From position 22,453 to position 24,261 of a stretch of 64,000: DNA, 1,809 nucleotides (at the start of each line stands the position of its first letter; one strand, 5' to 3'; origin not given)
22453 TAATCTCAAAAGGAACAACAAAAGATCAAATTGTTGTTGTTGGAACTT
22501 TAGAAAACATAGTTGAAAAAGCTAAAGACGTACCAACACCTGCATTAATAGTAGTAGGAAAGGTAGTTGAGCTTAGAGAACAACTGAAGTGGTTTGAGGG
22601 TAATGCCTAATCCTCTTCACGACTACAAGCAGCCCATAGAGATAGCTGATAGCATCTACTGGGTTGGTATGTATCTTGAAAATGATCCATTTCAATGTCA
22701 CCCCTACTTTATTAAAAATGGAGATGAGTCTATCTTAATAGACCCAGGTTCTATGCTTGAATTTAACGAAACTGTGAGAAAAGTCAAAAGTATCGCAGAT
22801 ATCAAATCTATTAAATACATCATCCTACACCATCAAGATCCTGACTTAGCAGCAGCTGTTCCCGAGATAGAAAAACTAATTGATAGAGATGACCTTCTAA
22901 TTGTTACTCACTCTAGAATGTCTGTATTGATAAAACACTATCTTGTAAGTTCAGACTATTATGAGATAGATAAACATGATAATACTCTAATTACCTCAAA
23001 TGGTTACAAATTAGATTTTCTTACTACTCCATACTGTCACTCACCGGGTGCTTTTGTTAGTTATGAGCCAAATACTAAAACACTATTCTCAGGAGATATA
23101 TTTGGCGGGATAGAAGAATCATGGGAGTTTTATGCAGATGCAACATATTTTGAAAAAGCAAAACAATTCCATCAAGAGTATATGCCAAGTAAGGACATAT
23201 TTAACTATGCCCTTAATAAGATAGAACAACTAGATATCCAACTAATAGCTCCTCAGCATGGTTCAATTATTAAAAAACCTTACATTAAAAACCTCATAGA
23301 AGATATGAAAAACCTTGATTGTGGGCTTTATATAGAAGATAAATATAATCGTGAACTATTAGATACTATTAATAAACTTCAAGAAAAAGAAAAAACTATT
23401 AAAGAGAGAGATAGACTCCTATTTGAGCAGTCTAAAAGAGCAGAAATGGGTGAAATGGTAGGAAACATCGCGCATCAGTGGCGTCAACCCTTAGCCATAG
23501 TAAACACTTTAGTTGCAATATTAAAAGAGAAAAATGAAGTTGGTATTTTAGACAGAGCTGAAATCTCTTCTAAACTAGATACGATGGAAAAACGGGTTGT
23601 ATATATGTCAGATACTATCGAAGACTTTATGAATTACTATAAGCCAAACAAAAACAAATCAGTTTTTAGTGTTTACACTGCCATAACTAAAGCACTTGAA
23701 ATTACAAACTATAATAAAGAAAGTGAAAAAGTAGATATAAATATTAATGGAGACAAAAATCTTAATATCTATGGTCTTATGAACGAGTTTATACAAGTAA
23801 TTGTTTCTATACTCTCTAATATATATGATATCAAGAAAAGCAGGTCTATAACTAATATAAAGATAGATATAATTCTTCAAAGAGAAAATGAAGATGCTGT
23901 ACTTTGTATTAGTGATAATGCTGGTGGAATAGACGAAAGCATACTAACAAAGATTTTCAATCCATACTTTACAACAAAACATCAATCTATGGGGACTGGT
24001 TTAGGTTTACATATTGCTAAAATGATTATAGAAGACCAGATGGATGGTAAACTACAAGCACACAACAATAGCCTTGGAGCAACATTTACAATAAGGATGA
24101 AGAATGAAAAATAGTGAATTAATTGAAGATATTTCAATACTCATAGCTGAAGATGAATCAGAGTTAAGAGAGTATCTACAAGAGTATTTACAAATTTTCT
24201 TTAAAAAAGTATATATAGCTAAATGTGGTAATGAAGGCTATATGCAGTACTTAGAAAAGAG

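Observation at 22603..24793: Two-component system whose kinase senses through a flavodiiron/ODP-like di-metal domain, fused onto the end of the d1-haem operon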

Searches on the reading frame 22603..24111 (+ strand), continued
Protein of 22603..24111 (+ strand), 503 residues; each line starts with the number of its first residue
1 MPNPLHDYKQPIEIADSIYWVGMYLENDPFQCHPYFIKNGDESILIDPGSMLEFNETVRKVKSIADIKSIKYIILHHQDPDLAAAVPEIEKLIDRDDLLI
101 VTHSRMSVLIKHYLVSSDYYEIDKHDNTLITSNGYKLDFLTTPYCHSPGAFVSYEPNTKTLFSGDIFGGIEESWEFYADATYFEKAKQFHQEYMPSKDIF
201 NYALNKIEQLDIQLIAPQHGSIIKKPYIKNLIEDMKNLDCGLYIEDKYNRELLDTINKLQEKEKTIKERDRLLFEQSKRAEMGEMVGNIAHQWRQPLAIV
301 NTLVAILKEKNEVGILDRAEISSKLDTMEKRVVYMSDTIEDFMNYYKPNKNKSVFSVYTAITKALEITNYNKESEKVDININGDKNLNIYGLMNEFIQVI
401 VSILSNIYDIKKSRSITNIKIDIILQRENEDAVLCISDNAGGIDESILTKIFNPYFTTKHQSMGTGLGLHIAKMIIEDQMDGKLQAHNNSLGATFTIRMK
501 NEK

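Call 35: find_related_loci(query=A1, collection=genome_contigs, flank=9000)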
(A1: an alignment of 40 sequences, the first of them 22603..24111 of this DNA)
Query A1 (503 aa) in genome_contigs; peptide patterns used: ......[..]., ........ (x = any residue, [..] = any of these).
178 stretches matched a pattern; 153 encode a relative of the query (tblastn E <= 1e-3); the best 80 are kept; 80 distinct loci.
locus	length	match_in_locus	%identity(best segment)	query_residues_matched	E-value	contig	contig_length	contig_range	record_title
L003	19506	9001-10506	89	1-502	0e+0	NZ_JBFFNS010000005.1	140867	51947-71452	MAG: Sulfurimonas sp. isolate Mix_mud18.2022.04.8 k141_829840_length_140867_cov_80.2870, whole genome shotgun sequence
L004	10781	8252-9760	86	1-503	0e+0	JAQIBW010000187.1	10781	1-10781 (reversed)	MAG: Sulfurimonas sp. isolate GH10 k119_347950, whole genome shotgun sequence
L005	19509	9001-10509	85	1-503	0e+0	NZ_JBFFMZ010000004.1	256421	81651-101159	MAG: Sulfurimonas sp. isolate Mix_mud18.2022.04.60 k141_1864776_length_256421_cov_121.7601, whole genome shotgun sequenc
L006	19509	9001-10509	82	1-503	0e+0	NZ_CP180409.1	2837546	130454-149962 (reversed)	Sulfurimonas sp. CS5 chromosome, complete genome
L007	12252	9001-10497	79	4-502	0e+0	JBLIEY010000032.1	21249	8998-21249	MAG: Sulfurimonas sp. isolate 3300053697_25 Ga0535652_0003001, whole genome shotgun sequence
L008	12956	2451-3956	79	1-502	0e+0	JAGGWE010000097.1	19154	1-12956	MAG: Sulfurimonas sp. isolate AUK118 PB_MBMC_072_c_000000000218, whole genome shotgun sequence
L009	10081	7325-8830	79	1-502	0e+0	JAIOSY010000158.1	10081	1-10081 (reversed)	MAG: Sulfurimonas sp. isolate SMBSF56 bin_52_k127_355922, whole genome shotgun sequence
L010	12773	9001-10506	76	1-502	0e+0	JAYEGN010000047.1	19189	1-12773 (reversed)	MAG: Campylobacterota bacterium isolate MAG245 MAG245_47, whole genome shotgun sequence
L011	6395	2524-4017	75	1-501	0e+0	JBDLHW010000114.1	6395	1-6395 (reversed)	MAG: Campylobacterota bacterium isolate MAG002 MAG002_114, whole genome shotgun sequence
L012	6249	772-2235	76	6-502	0e+0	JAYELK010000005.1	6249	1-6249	MAG: Campylobacterota bacterium isolate MAG109 MAG109_5, whole genome shotgun sequence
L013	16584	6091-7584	74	6-503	0e+0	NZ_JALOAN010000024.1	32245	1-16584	MAG: Sulfurimonas sp. isolate SO_2017_LW2 bin 16 scaffold_3061_c1_LW138R_2017, whole genome shotgun sequence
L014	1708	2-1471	75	6-498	0e+0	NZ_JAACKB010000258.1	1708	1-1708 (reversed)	Sulfurovum sp. bin170 PC1_k99_6452823, whole genome shotgun sequence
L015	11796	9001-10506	73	1-502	0e+0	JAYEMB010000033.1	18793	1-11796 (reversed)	MAG: Campylobacterota bacterium isolate MAG092 MAG092_33, whole genome shotgun sequence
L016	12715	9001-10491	73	6-502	0e+0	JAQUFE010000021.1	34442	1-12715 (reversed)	MAG: Sulfurimonas sp. isolate STCSWMC_194 NODE_2630_length_34442_cov_11.570071_ST_CSWMC, whole genome shotgun sequence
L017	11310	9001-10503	71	1-503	0e+0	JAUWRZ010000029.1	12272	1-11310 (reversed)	MAG: Sulfurimonadaceae bacterium isolate CSMAG_2541 CSMAG_2541_k127_989807_length_12272_cov_214.7329, whole genome shotg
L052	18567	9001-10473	64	7-497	0e+0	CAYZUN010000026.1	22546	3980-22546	MAG TPA_asm: uncultured Sulfurimonas sp. isolate SRP128015_co1_20 genome assembly, contig: NODE_2962_length_22546_cov_9.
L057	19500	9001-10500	62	7-500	0e+0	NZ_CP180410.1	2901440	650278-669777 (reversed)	Sulfurovum sp. CS9 chromosome, complete genome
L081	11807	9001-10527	54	7-497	6e-177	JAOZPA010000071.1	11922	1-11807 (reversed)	MAG: Campylobacterales bacterium isolate GMC4.metabat2.12 GMC4_7343_length_11922_cov_22.908486, whole genome shotgun seq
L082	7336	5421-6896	52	7-499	2e-174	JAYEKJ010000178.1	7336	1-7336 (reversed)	MAG: Campylobacterota bacterium isolate MAG140 MAG140_178, whole genome shotgun sequence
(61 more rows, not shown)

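Call 40: search_protein_families(library=pfam, proteins=[L057:1177-4683:-, L057:4854-5315:+, L057:5622-6578:-, L057:6689-7156:-, L057:7159-8850:-, L057:11403-12305:-, L057:12347-13555:-, L057:13811-14239:+, L057:14272-15495:-, L057:15460-16749:+], max_evalue=0.001)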
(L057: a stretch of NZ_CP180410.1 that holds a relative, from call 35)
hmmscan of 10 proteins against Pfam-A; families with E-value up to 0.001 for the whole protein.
L057:1177-4683:- (1169 aa): 6 families
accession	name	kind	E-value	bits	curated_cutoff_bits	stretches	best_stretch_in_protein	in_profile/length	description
PF02574.22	S-methyl_trans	-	1.5e-76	258.4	22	1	16-311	1-283/283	Homocysteine S-methyltransferase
PF00809.28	Pterin_bind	-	1.3e-36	126.9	25.5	1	346-579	1-244/244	Pterin binding enzyme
PF02965.22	Met_synt_B12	-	4.5e-33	115.3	25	1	913-1169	10-257/273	Vitamin B12 dependent methionine synthase, activation domain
PF02607.22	B12-binding_2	-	7e-21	74.6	23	1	637-707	3-73/74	B12 binding domain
PF02310.24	B12-binding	-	7.5e-16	58.5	32.1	1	721-811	2-92/121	B12 binding domain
PF03599.22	CdhD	-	0.00043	19.6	24.8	0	398-486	84-169/387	CO dehydrogenase/acetyl-CoA synthase delta subunit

L057:4854-5315:+ (154 aa): 5 families
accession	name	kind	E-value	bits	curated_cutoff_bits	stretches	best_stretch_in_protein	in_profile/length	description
PF08447.18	PAS_3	-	4.5e-14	52.9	25.6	1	47-129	2-86/89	PAS fold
PF00989.32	PAS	-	1.4e-12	48.1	22.6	1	36-129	13-107/113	PAS fold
PF13426.13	PAS_9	-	8.2e-12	45.8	27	1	36-130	3-96/103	PAS domain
PF13188.13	PAS_8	-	2.4e-05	24.5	21.8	1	34-68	13-42/65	PAS domain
PF08448.16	PAS_4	-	0.00039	21.1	23.1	1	35-80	6-50/110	PAS fold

L057:5622-6578:- (319 aa): 4 families
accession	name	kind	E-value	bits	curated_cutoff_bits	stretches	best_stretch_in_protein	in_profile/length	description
PF00132.30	Hexapep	-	3.6e-24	83.9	27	3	136-170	1-35/36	Bacterial transferase hexapeptide (six repeats)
PF04613.19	LpxD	-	3.5e-18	65.6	30.8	1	20-88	1-69/70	UDP-3-O-[3-hydroxymyristoyl] glucosamine N-acyltransferase, LpxD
PF25084.1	LbH_EIF2B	-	2.2e-11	44.1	54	2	146-238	7-102/105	EIF2B subunit epsilon LbH domain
PF14602.12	Hexapep_2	-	2.3e-07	30.8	27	1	113-144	2-31/34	Hexapeptide repeat of succinyl-transferase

L057:6689-7156:- (156 aa): 4 families
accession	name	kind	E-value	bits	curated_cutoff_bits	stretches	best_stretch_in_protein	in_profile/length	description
PF22629.2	ACT_AHAS_ss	-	1.7e-18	66.9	27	1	8-75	1-67/67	AHAS small subunit-like ACT domain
PF10369.15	ALS_ss_C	-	3.3e-15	56.3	23.2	1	85-156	1-73/74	Small subunit of acetolactate synthase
PF13710.12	ACT_5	-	1.9e-10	40.8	27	1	16-76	3-62/62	ACT domain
PF01842.31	ACT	-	9.2e-10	38.6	27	1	7-71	2-65/66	ACT domain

L057:7159-8850:- (564 aa): 4 families
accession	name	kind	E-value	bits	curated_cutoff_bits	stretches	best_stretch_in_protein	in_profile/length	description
PF02775.26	TPP_enzyme_C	-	2.1e-58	196.8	21.9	1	387-535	1-151/151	Thiamine pyrophosphate enzyme, C-terminal TPP binding domain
PF00205.28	TPP_enzyme_M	-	1.2e-49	167.9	30.4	1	193-327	1-136/137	Thiamine pyrophosphate enzyme, central domain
PF02776.23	TPP_enzyme_N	-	1.1e-41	141.8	26.8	1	3-119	1-118/119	Thiamine pyrophosphate enzyme, N-terminal TPP binding domain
PF01855.24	POR_N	-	9.2e-05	22.7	27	1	13-111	3-105/231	Pyruvate flavodoxin/ferredoxin oxidoreductase, thiamine diP-bdg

L057:11403-12305:- (301 aa): 1 family
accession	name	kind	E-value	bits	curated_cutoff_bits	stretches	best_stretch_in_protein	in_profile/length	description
PF02541.22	Ppx-GppA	-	1.2e-45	156.6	27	1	13-295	2-280/285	Ppx/GppA phosphatase family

L057:12347-13555:- (403 aa): 1 family
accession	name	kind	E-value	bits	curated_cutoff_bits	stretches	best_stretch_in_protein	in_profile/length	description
PF00291.31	PALP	-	5.2e-80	269.4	35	1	15-304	2-295/295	Pyridoxal-phosphate dependent enzyme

L057:13811-14239:+ (143 aa): 1 family
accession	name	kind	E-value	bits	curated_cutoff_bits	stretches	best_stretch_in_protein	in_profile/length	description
PF13380.12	CoA_binding_2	-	3.3e-40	137.6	22.8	1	23-138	1-115/116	CoA binding domain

L057:14272-15495:- (408 aa): 3 families
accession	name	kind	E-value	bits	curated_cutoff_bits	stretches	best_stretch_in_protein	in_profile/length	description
PF05958.17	tRNA_U5-meth_tr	-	3.1e-135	451.2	23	1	56-408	2-357/357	tRNA (Uracil-5-)-methyltransferase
PF09445.16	Methyltransf_15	-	0.00023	21.2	22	1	257-348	5-85/165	RNA cap guanine-N2 methyltransferase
PF02475.24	TRM5-TYW2_MTfase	-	0.00028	21.3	28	0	251-314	34-101/164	TRM5/TYW2 methyltransferase domain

L057:15460-16749:+ (430 aa): 6 families
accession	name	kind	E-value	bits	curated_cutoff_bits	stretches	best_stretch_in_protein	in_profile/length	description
PF12804.13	NTP_transf_3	-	6.3e-15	56.2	27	1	5-117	1-110/160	MobA-like NTP transferase domain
PF00132.30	Hexapep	-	2.6e-11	43.2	27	1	368-402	2-36/36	Bacterial transferase hexapeptide (six repeats)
PF00483.29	NTP_transferase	-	2.3e-10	40.9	21.2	1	5-209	2-218/245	Nucleotidyl transferase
PF01128.25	IspD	-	1e-09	39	27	1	3-56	1-56/221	2-C-methyl-D-erythritol 4-phosphate cytidylyltransferase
PF14602.12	Hexapep_2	-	6.7e-06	26.2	27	1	368-401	2-33/34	Hexapeptide repeat of succinyl-transferase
PF25084.1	LbH_EIF2B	-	0.00024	21.5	54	0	269-330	7-70/105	EIF2B subunit epsilon LbH domain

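Call 41: search_protein_families(library=pfam, proteins=[L007:76-1197:-, L007:1387-2649:-, L007:2726-3928:-, L007:4091-4588:+, L007:4750-5100:+, L007:5113-5409:+, L007:5424-6071:+, L007:6074-7051:-, L007:7083-7820:+, L007:7834-8751:-], max_evalue=0.001)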
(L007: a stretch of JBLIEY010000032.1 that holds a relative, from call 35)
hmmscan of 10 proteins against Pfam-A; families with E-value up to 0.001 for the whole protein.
L007:76-1197:- (374 aa): 5 families
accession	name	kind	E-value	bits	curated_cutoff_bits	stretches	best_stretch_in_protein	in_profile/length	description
PF00005.33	ABC_tran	-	4.6e-35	121.6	25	1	21-168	2-136/137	ABC transporter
PF00571.33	CBS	-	5e-06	27.2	24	0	322-366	10-55/57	CBS domain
PF13304.12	AAA_21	-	0.00026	21.6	27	0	32-54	1-23/304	AAA domain, putative AbiEii toxin, Type IV TA system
PF09818.15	ABC_ATPase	-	0.00027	20.5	23.2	0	140-202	157-219/283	P-loop domain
PF13401.12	AAA_22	-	0.00046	20.9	27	0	31-193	6-117/130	AAA domain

L007:1387-2649:- (421 aa): 1 family
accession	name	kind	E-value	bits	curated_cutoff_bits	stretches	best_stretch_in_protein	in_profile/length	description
PF00202.27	Aminotran_3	-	4.4e-121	404.8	30.5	1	22-415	8-401/403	Aminotransferase class-III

L007:2726-3928:- (401 aa): 1 family
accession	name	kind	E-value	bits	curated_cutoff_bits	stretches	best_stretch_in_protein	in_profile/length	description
PF07690.21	MFS_1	-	1.5e-19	70.6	33.4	2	234-393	5-165/347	Major Facilitator Superfamily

L007:4091-4588:+ (166 aa): 0 families

L007:4750-5100:+ (117 aa): 1 family
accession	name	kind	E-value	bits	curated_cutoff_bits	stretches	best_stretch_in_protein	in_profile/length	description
PF00581.25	Rhodanese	-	1.2e-10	42.1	22.2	1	32-105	7-91/102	Rhodanese-like domain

L007:5113-5409:+ (99 aa): 1 family
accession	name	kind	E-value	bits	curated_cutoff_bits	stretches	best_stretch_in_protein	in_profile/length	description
PF07045.17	DUF1330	-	6.1e-06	27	23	1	6-81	5-78/94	Domain of unknown function (DUF1330)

L007:5424-6071:+ (216 aa): 1 family
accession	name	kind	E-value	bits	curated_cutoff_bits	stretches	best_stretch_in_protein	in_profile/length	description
PF19700.5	DUF6198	-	5.2e-20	72.5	27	1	12-203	11-201/217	Family of unknown function (DUF6198)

L007:6074-7051:- (326 aa): 2 families
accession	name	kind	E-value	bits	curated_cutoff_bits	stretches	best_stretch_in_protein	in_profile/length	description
PF02885.22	Glycos_trans_3N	-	6.7e-09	35.8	26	1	35-94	3-58/63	Glycosyl transferase family, helical bundle domain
PF00591.27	Glycos_transf_3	-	1.7e-07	31.6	27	1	175-325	84-243/253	Glycosyl transferase family, a/b domain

L007:7083-7820:+ (246 aa): 1 family
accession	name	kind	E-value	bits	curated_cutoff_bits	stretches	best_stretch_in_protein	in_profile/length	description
PF13460.12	NAD_binding_10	-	2.2e-05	24.8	27.2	1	13-117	2-111/184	NAD(P)H-binding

L007:7834-8751:- (306 aa): 2 families
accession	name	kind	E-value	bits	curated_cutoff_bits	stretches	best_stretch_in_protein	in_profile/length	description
PF03547.23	Mem_trans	-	9.4e-23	80.8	25.7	1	3-299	1-342/343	Membrane transport protein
PF01758.21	SBF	-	3.1e-09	37.2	24.3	1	202-305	6-116/191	Sodium Bile acid symporter family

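Call 64: search_protein_families(library=pfam, proteins=[L052:8633-8983:+, L052:7715-8620:+, L052:6841-7587:-, L052:5277-6998:-, L052:11462-13570:+, L052:13807-14388:+, L052:14627-15700:+, L081:7915-8952:+, L081:10578-11324:+, L082:4378-5355:+], max_evalue=0.001)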
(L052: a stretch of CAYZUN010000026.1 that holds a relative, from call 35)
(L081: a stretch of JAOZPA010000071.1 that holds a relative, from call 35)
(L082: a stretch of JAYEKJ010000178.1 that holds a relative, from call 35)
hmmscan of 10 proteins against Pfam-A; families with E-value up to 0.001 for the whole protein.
L052:8633-8983:+ (117 aa): 1 family
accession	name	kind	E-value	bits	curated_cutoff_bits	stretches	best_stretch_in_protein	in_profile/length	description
PF00085.26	Thioredoxin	-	4.1e-17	62.5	23.5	1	3-94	3-93/103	Thioredoxin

L052:7715-8620:+ (302 aa): 1 family
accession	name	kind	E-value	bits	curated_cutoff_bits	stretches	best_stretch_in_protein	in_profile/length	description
PF03547.23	Mem_trans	-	5.8e-21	74.9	25.7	1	4-293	2-340/343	Membrane transport protein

L052:6841-7587:- (249 aa): 1 family
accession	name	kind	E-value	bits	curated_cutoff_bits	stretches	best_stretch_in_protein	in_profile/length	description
PF02557.22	VanY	-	2.1e-12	47.4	25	1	142-247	19-128/132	D-alanyl-D-alanine carboxypeptidase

L052:5277-6998:- (574 aa): 4 families
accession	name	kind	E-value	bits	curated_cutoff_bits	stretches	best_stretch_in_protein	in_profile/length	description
PF17033.10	Peptidase_M99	-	5.6e-85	285.5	27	1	177-406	37-266/267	Carboxypeptidase controlling helical cell shape catalytic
PF17129.9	Peptidase_M99_C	-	2.4e-25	89.1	27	1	484-571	7-99/100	C-terminal domain of metallo-carboxypeptidase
PF17130.9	Peptidase_M99_m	-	4.7e-06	26.9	27.5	1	411-477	5-73/73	beta-barrel domain of carboxypeptidase M99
PF24827.1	AstE_AspA_cat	-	0.00013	22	25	1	177-300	3-137/192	Succinylglutamate desuccinylase/Aspartoacylase catalytic domain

L052:11462-13570:+ (703 aa): 2 families
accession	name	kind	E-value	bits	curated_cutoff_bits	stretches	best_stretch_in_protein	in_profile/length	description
PF13597.11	NRDD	-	1.7e-163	545.7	26.2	1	122-693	2-534/562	Anaerobic ribonucleoside-triphosphate reductase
PF03477.21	ATP-cone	-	1.6e-15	57.8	25.8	1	4-86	2-87/88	ATP cone domain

L052:13807-14388:+ (194 aa): 1 family
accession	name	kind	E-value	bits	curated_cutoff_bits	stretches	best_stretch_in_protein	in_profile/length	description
PF04055.27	Radical_SAM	-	2e-14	54.5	29.5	1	1-132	9-151/166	Radical SAM superfamily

L052:14627-15700:+ (358 aa): 3 families
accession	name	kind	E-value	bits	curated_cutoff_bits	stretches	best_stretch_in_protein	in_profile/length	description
PF13173.12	AAA_14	-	7.9e-19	68.4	27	1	1-107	18-129/129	AAA domain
PF13635.12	DUF4143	-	2.7e-06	27.6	28.1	1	177-289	2-122/160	Domain of unknown function (DUF4143)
PF01022.26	HTH_5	-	0.00028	21.2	22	0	210-239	18-47/47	Bacterial regulatory protein, arsR family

L081:7915-8952:+ (346 aa): 1 family
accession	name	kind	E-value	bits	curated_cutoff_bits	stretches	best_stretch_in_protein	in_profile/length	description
PF02754.22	CCG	-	2e-34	118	20.6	2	96-181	1-85/85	Cysteine-rich domain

L081:10578-11324:+ (249 aa): 0 families

L082:4378-5355:+ (326 aa): 3 families
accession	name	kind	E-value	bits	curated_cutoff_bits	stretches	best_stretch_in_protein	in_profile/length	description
PF01592.21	NifU_N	-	6.9e-40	136.6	22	1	14-148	1-122/127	NifU-like N terminal domain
PF01106.22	NifU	-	1.1e-18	67.6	27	1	254-323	1-66/67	NifU-like domain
PF04324.20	Fer2_BFD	-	6.6e-10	39.6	26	1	159-201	1-42/50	BFD-like [2Fe-2S] binding domain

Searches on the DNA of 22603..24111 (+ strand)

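Call 76: search_rna_families(source=L057, start=11150, end=11450, threshold=evalue, max_evalue=1)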
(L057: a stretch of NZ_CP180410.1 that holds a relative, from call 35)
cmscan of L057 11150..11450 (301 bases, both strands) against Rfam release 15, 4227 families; matches with E-value up to 1: 0.
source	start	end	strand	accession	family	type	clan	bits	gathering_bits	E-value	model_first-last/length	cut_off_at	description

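Call 77: search_rna_families(source=L052, start=11150, end=11480, threshold=evalue, max_evalue=1)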
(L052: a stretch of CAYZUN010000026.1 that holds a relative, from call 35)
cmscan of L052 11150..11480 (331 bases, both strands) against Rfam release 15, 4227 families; matches with E-value up to 1: 4.
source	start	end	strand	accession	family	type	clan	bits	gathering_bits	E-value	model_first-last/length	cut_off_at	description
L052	11363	11407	-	RF04346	Plastid-ccsA-ndhD-1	Cis-reg;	CL00154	24.2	48.5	0.0091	1-57/57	no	Plastid-ccsA-ndhD-1 3UTR RNA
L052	11355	11409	-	RF03217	mir-3167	Gene; miRNA;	-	19.4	86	0.57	1-59/59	no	mir-3167 microRNA precursor family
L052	11361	11403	-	RF03884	mir-725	Gene; miRNA;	-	18.4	76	0.26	1-56/56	no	mir-725 microRNA precursor family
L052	11332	11445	-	RF02834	VqmR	Gene; sRNA;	-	18.2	76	0.32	1-154/154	no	Vibrio RNA VqmR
